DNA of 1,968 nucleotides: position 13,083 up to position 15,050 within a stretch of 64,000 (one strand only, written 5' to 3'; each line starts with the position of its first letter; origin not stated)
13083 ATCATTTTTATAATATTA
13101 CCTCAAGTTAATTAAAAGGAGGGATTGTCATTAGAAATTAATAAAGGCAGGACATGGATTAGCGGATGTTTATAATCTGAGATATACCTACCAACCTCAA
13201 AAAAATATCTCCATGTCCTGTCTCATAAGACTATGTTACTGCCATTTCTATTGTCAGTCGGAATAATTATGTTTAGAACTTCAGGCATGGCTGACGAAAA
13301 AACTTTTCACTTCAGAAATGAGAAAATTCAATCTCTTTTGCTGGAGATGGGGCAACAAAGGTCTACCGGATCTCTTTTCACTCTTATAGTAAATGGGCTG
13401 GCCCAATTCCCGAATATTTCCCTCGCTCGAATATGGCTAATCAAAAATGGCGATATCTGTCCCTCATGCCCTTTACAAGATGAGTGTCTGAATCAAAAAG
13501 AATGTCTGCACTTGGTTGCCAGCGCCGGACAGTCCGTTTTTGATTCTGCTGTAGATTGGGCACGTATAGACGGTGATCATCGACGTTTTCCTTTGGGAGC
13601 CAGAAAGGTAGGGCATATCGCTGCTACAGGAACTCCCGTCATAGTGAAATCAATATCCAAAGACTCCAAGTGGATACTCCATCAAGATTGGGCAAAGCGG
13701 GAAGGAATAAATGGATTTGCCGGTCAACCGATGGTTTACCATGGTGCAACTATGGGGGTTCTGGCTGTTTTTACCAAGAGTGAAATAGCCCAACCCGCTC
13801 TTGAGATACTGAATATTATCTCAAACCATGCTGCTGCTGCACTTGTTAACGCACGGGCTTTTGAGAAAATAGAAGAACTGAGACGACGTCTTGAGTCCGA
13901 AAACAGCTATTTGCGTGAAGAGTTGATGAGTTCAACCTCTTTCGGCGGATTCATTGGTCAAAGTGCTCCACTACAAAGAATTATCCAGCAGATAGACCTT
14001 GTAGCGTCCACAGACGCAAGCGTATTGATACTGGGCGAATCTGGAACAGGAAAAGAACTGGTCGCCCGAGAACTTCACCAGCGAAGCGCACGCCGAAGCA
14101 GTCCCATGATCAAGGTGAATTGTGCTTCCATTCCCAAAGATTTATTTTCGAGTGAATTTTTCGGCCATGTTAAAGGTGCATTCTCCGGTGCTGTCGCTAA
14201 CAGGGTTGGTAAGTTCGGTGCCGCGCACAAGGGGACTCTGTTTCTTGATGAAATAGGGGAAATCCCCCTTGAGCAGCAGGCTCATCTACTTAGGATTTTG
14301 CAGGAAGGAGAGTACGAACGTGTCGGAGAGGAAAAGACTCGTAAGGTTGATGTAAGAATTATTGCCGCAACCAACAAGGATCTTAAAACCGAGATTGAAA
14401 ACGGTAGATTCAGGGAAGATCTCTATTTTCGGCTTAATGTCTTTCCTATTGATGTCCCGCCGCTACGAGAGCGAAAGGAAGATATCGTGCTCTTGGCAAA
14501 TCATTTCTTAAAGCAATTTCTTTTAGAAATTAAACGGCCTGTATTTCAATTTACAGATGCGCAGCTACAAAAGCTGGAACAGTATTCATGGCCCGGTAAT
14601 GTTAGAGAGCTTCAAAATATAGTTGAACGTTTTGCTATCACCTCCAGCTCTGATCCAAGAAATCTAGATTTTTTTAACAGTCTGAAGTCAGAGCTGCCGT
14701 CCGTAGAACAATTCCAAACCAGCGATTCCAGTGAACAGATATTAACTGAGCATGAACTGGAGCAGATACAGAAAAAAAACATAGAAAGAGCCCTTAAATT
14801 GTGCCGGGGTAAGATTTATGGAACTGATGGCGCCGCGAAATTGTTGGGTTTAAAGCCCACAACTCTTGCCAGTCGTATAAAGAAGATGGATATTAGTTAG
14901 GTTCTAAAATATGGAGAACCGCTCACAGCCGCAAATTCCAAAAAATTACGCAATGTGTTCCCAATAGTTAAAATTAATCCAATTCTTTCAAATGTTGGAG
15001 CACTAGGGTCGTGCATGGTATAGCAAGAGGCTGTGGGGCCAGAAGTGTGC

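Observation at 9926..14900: Sigma-54/GAF-controlled module pairing a deviant CooS-family protein with an HPP-family membrane protein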

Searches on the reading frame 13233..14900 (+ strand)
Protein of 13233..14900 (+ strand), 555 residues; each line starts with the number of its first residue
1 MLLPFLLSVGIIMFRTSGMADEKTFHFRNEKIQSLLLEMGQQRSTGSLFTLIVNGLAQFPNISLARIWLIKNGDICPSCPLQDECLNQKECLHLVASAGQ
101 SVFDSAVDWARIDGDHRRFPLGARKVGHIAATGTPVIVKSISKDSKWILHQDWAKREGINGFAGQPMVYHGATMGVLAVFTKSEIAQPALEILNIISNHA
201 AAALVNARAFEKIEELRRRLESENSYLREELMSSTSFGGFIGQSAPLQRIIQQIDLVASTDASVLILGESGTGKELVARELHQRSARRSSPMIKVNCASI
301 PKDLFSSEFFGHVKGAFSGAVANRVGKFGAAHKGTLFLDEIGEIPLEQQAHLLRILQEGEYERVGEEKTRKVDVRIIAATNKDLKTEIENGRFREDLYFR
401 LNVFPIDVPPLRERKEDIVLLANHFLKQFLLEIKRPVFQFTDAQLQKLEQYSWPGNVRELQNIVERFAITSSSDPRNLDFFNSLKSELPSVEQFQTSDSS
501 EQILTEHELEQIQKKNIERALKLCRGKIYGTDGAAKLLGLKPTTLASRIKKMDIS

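Call 3: search_protein_families(library=pfam, proteins=[window:13233-14900:+], max_evalue=0.01)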
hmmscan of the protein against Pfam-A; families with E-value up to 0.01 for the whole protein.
window:13233-14900:+ (555 aa): 12 families
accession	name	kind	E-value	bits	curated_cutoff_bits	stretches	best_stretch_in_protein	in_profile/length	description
PF00158.32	Sigma54_activat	-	6.6e-71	237.8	20.2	1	241-406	2-167/168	Sigma-54 interaction domain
PF14532.12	Sigma54_activ_2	-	1.2e-24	87.6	25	1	241-411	1-138/138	Sigma-54 interaction domain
PF25601.1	AAA_lid_14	-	8.2e-21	74.1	27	1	412-474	1-63/87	AAA+ ATPase lid domain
PF01590.32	GAF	-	4.9e-09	37.3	22.4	1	90-204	34-133/133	GAF domain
PF07728.20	AAA_5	-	1.2e-08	35.5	22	1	264-382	2-123/139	AAA domain (dynein-related subfamily)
PF13185.12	GAF_2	-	3.1e-08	34.4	28.6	1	112-204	43-135/136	GAF domain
PF00004.35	AAA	-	9.8e-07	29.7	21.2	1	264-400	1-130/131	ATPase family associated with various cellular activities (AAA)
PF01078.27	Mg_chelatase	-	4.3e-05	23.4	20.3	1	254-381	15-157/207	Magnesium chelatase, subunit ChlI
PF07724.20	AAA_2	-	0.00012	22.7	27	1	262-392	4-135/166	AAA domain (Cdc48 subfamily)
PF02954.25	HTH_8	-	0.00018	21.6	22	1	509-551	2-41/42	Bacterial regulatory protein, Fis family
PF13191.12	AAA_16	-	0.00072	20.5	32.6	1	240-354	2-118/167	AAA ATPase domain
PF13401.12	AAA_22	-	0.0068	17.2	27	0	260-301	4-45/130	AAA domain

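Call 4: search_protein_families(library=ncbifam, proteins=[window:13233-14900:+], max_evalue=0.01)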
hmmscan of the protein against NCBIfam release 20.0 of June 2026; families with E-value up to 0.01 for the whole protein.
window:13233-14900:+ (555 aa): 31 families (the best 25 are shown)
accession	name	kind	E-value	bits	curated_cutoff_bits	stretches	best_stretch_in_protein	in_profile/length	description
TIGR01817.1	nifA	equivalog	4.9e-116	388.6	528.85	1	88-491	38-448/534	nif-specific transcriptional activator NifA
NF003451.0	PRK05022.1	equivalog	6.5e-114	381.4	476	1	164-554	117-510/512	nitric oxide reductase transcriptional regulator NorR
NF011958.0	PRK15429.1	equivalog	5.8e-105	352.4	830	1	159-554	297-686/692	formate hydrogenlyase transcriptional activator FlhA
NF041552.1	TF_PrdR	equivalog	4.5e-102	342.2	795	1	196-552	220-576/577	sigma-54 dependent transcriptional regulator PrdR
TIGR02915.1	PEP_resp_reg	equivalog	5e-100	335.4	502.6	1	218-554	120-444/445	PEP-CTERM-box response regulator transcription factor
NF038308.1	RNA_repair_RtcR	equivalog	8.3e-97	325.2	650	1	222-547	162-511/530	RNA repair transcriptional activator RtcR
NF008469.0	PRK11361.1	equivalog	1.6e-96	323.8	714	1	219-527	124-432/461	acetoacetate metabolism transcriptional regulator AtoC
TIGR01818.1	ntrC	equivalog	3.2e-93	313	558.6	1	236-550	132-461/463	nitrogen regulation protein NR(I)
TIGR02329.1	propionate_PrpR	equivalog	1.4e-89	301.2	499.2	1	203-550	195-525/526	propionate catabolism operon regulatory protein PrpR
NF041946.1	LuxO_transreg_Vib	equivalog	3e-89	299.9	800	1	229-551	124-459/463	quorum-sensing sigma-54 dependent transcriptional regulator LuxO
NF041906.1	V4R_TF_MobR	exception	1.1e-88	298.1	999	1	240-552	234-544/544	phenol degradation transcriptional regulator MobR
NF011953.0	PRK15424.1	equivalog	1.2e-82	278.3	703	1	208-551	187-533/538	propionate catabolism operon regulatory protein PrpR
TIGR02974.1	phageshock_pspF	equivalog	1.3e-82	277.8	443.55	1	241-500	2-264/336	phage shock protein operon transcriptional activator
NF050807.1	TransRegFlbDCaul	equivalog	1.5e-82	277.9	750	1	240-551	120-437/454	sigma-54-dependent transcriptional regulator FlbD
NF007689.0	PRK10365.1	equivalog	3.4e-81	273.3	760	1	199-469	99-370/441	sigma-54-dependent response regulator transcription factor ZraR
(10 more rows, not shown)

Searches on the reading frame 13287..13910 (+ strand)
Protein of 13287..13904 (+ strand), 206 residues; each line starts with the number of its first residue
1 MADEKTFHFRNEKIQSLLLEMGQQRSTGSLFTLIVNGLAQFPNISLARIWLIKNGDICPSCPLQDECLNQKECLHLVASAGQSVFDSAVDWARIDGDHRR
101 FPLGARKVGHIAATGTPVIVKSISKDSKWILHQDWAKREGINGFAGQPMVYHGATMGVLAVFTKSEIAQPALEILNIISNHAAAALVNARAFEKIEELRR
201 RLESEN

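Call 44: find_homologous_proteins(query=window:13287-13904:+, max_evalue=0.00001)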
Query seq(206 aa) (206 aa): 65 proteins with E <= 0.00001 among 479 candidates.
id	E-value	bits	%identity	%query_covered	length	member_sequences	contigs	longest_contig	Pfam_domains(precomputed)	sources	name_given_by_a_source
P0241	2.4e-80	287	62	100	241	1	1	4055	PF13185.13,PF01590.33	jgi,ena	-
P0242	1.4e-64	235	55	95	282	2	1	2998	PF13185.13,PF00158.33,PF01590.33,PF14532.13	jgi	-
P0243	1.2e-61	226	52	97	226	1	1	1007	PF13185.13,PF01590.33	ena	-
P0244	3.2e-60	221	50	96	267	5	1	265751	PF13185.13,PF00158.33,PF01590.33,PF14532.13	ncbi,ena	-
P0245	2.8e-58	215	52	93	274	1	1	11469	PF13185.13,PF00158.33,PF01590.33,PF14532.13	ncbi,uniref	ncbi:MAG: sigma 54-interacting transcriptional regulator, partial [Rhodopirellula sp. JB055]|uniref:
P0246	1.0e-57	213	48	100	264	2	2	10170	PF13185.13,PF00158.33,PF01590.33,PF14532.13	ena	-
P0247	1.1e-56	210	51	93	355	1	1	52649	PF13185.13,PF00158.33,PF01590.33,PF14532.13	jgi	jgi:GAF domain-containing protein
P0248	1.3e-56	210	50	83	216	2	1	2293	PF13185.13,PF01590.33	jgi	-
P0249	8.6e-56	207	51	94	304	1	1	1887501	PF13185.13,PF00158.33,PF01590.33,PF14532.13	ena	-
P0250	9.7e-56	207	49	95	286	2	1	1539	PF13185.13,PF01590.33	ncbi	-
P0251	9.1e-55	203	49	94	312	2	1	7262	PF13185.13,PF00158.33,PF01590.33,PF14532.13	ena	-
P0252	1.2e-54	203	49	93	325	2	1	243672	PF13185.13,PF00158.33,PF01590.33,PF14532.13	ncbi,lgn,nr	ncbi:hypothetical protein CKO51_01885 [Rhodopirellula sp. SM50]|nr:sigma 54-interacting transcriptio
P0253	5.9e-53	198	49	90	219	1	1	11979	PF13185.13,PF01590.33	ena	-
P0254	1.8e-51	193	48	95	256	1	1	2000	PF13185.13,PF00158.33,PF01590.33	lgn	-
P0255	1.9e-51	193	48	93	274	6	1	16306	PF13185.13,PF01590.33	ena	-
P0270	3.9e-42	162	42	95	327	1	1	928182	PF13185.13,PF00158.33,PF01590.33,PF14532.13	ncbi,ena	-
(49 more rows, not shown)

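Call 46: find_encoding_contigs(protein=P0252, flank=7000, max_places=1)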
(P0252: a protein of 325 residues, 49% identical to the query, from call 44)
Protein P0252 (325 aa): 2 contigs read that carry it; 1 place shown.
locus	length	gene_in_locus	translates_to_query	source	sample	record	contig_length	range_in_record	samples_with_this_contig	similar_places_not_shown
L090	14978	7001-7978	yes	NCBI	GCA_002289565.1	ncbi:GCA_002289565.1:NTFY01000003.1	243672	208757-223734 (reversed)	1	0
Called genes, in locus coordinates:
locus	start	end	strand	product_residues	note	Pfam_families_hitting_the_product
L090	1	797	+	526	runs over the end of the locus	PF01120:Alpha_L_fucos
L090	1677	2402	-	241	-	PF05368:NmrA (weak), PF13460:NAD_binding_10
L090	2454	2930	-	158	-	PF08592:Anthrone_oxy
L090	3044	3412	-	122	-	PF00578:AhpC-TSA (weak)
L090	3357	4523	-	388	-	PF00724:Oxidored_FMN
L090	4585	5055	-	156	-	PF07080:DUF1348, PF12680:SnoaL_2 (weak)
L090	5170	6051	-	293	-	PF00857:Isochorismatase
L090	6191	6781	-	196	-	PF02627:CMD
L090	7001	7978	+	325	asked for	PF01590:GAF, PF13185:GAF_2, PF00158:Sigma54_activat, PF14532:Sigma54_activ_2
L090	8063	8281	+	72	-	-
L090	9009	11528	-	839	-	PF00884:Sulfatase, PF01663:Phosphodiest (faint), PF16347:SGSH_C (faint), PF13088:BNR_2 (faint)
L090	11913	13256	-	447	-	PF07586:HXXSHH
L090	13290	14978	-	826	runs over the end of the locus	PF07635:PSCyt1, PF07626:PSD3, PF07637:PSD5, PF07631:PSD4, PF07627:PSCyt3, PF07624:PSD2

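Call 47: find_encoding_contigs(protein=P0270, flank=7000, max_places=1)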
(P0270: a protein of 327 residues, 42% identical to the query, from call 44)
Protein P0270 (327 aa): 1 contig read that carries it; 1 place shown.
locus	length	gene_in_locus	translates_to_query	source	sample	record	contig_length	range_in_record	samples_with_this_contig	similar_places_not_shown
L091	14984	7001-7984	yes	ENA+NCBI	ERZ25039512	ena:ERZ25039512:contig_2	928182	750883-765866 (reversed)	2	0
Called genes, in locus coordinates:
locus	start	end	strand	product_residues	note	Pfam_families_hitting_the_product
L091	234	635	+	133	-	PF20586:DUF6788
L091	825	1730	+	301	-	PF13701:DDE_Tnp_1_4, PF01609:DDE_Tnp_1 (weak)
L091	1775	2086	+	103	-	-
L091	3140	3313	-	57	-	-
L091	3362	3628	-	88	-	-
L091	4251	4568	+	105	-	-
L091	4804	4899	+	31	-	-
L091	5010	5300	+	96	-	PF00216:Bac_DNA_binding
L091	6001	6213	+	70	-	-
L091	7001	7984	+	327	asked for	PF01590:GAF, PF13185:GAF_2, PF00158:Sigma54_activat, PF14532:Sigma54_activ_2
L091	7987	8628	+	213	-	PF00158:Sigma54_activat, PF25601:AAA_lid_14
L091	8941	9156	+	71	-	-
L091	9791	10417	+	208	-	PF02627:CMD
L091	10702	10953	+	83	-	-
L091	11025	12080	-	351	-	PF13565:HTH_32 (weak), PF13592:HTH_33, PF13358:DDE_3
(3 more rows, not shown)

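Call 69: predict_structure(alignment_id=A3)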
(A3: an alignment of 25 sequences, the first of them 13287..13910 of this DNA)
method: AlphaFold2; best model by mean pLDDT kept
length: 208 residues; sequences in the alignment: 25
mean_pLDDT: 89.3   pTM: 0.87
mean pLDDT of the five models: 89.3, 89.1, 89.1, 88.1, 85.6
residues with pLDDT >= 90: 128; 70-90: 71; 50-70: 6; < 50: 3
segments of 3 or more residues with pLDDT < 50: 1-3
pLDDT, mean of each block of 10 residues (from residue 1): 61 93 97 97 94 89 82 94 85 81 84 94 78 84 95 97 92 96 97 96 89
secondary structure, 60 per line:
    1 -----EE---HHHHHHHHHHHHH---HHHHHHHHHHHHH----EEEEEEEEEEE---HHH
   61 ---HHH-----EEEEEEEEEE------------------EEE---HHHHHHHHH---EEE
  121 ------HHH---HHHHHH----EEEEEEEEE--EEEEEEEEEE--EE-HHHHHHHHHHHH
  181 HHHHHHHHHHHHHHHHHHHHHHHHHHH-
elements in order: H11-23 H27-39 E44-54 E72-81 E100-102 H106-114 E118-120 H133-138 E143-151 E154-163 H169-207

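Call 72: fold_search(model_id=the predicted structure, library=pdb)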
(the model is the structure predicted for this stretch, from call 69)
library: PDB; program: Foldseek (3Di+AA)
matches with E <= 10: 1100; with E <= 0.001: 360
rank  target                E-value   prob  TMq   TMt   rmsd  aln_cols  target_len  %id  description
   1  3ci6_B                2.4e-09  1.00  0.58  0.72   4.9       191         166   19  Crystal structure of the GAF domain from Acinetobacter phosphoenolpyruvate-protein phosphotransferase (released 2008-05-13)
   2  3trc                  9.0e-09  1.00  0.60  0.73   4.9       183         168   15  Structure of the GAF domain from a phosphoenolpyruvate-protein phosphotransferase (ptsP) from Coxiella burnetii (released 2011-09-28)
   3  3ci6_A                1.5e-08  1.00  0.57  0.74   6.2       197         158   19  Crystal structure of the GAF domain from Acinetobacter phosphoenolpyruvate-protein phosphotransferase (released 2008-05-13)
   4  5w10_C                1.5e-08  1.00  0.56  0.67   7.2       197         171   15  Lcd1 GAF domain in complex with cAMP ligand (released 2017-06-28)
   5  4mcw_A                2.1e-08  1.00  0.56  0.34   4.8       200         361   16  Crystal structure of a HD-GYP domain (a cyclic-di-GMP phosphodiesterase) containing a tri-nuclear metal centre (released 2014-02-19)
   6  4mcw_B                2.2e-08  1.00  0.57  0.34   5.2       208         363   18  Crystal structure of a HD-GYP domain (a cyclic-di-GMP phosphodiesterase) containing a tri-nuclear metal centre (released 2014-02-19)
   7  5w10_B                2.2e-08  1.00  0.56  0.66   5.7       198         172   15  Lcd1 GAF domain in complex with cAMP ligand (released 2017-06-28)
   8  5w10_D                2.8e-08  1.00  0.52  0.62   7.5       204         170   14  Lcd1 GAF domain in complex with cAMP ligand (released 2017-06-28)
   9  3lfv_A                3.8e-08  1.00  0.61  0.35   9.0       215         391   14  crystal structure of unliganded PDE5A GAF domain (released 2010-09-22)
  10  5w10_A                4.3e-08  1.00  0.55  0.65   5.2       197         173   14  Lcd1 GAF domain in complex with cAMP ligand (released 2017-06-28)
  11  3lfv_B                5.2e-08  1.00  0.64  0.37   4.2       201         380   13  crystal structure of unliganded PDE5A GAF domain (released 2010-09-22)
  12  3p01_B                8.4e-08  1.00  0.55  0.63   5.2       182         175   19  Crystal structure of two-component response regulator from Nostoc sp. PCC 7120 (released 2010-10-06)
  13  3p01_A                1.2e-07  1.00  0.56  0.64   5.1       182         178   19  Crystal structure of two-component response regulator from Nostoc sp. PCC 7120 (released 2010-10-06)
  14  3mmh_A                1.5e-07  1.00  0.59  0.72   4.2       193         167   13  X-ray structure of free methionine-R-sulfoxide reductase from neisseria meningitidis in complex with its substrate (released 2010-05-19)
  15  3mf0_B                1.5e-07  1.00  0.61  0.37  15.1       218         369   14  Crystal structure of PDE5A GAF domain (89-518) (released 2010-09-22)
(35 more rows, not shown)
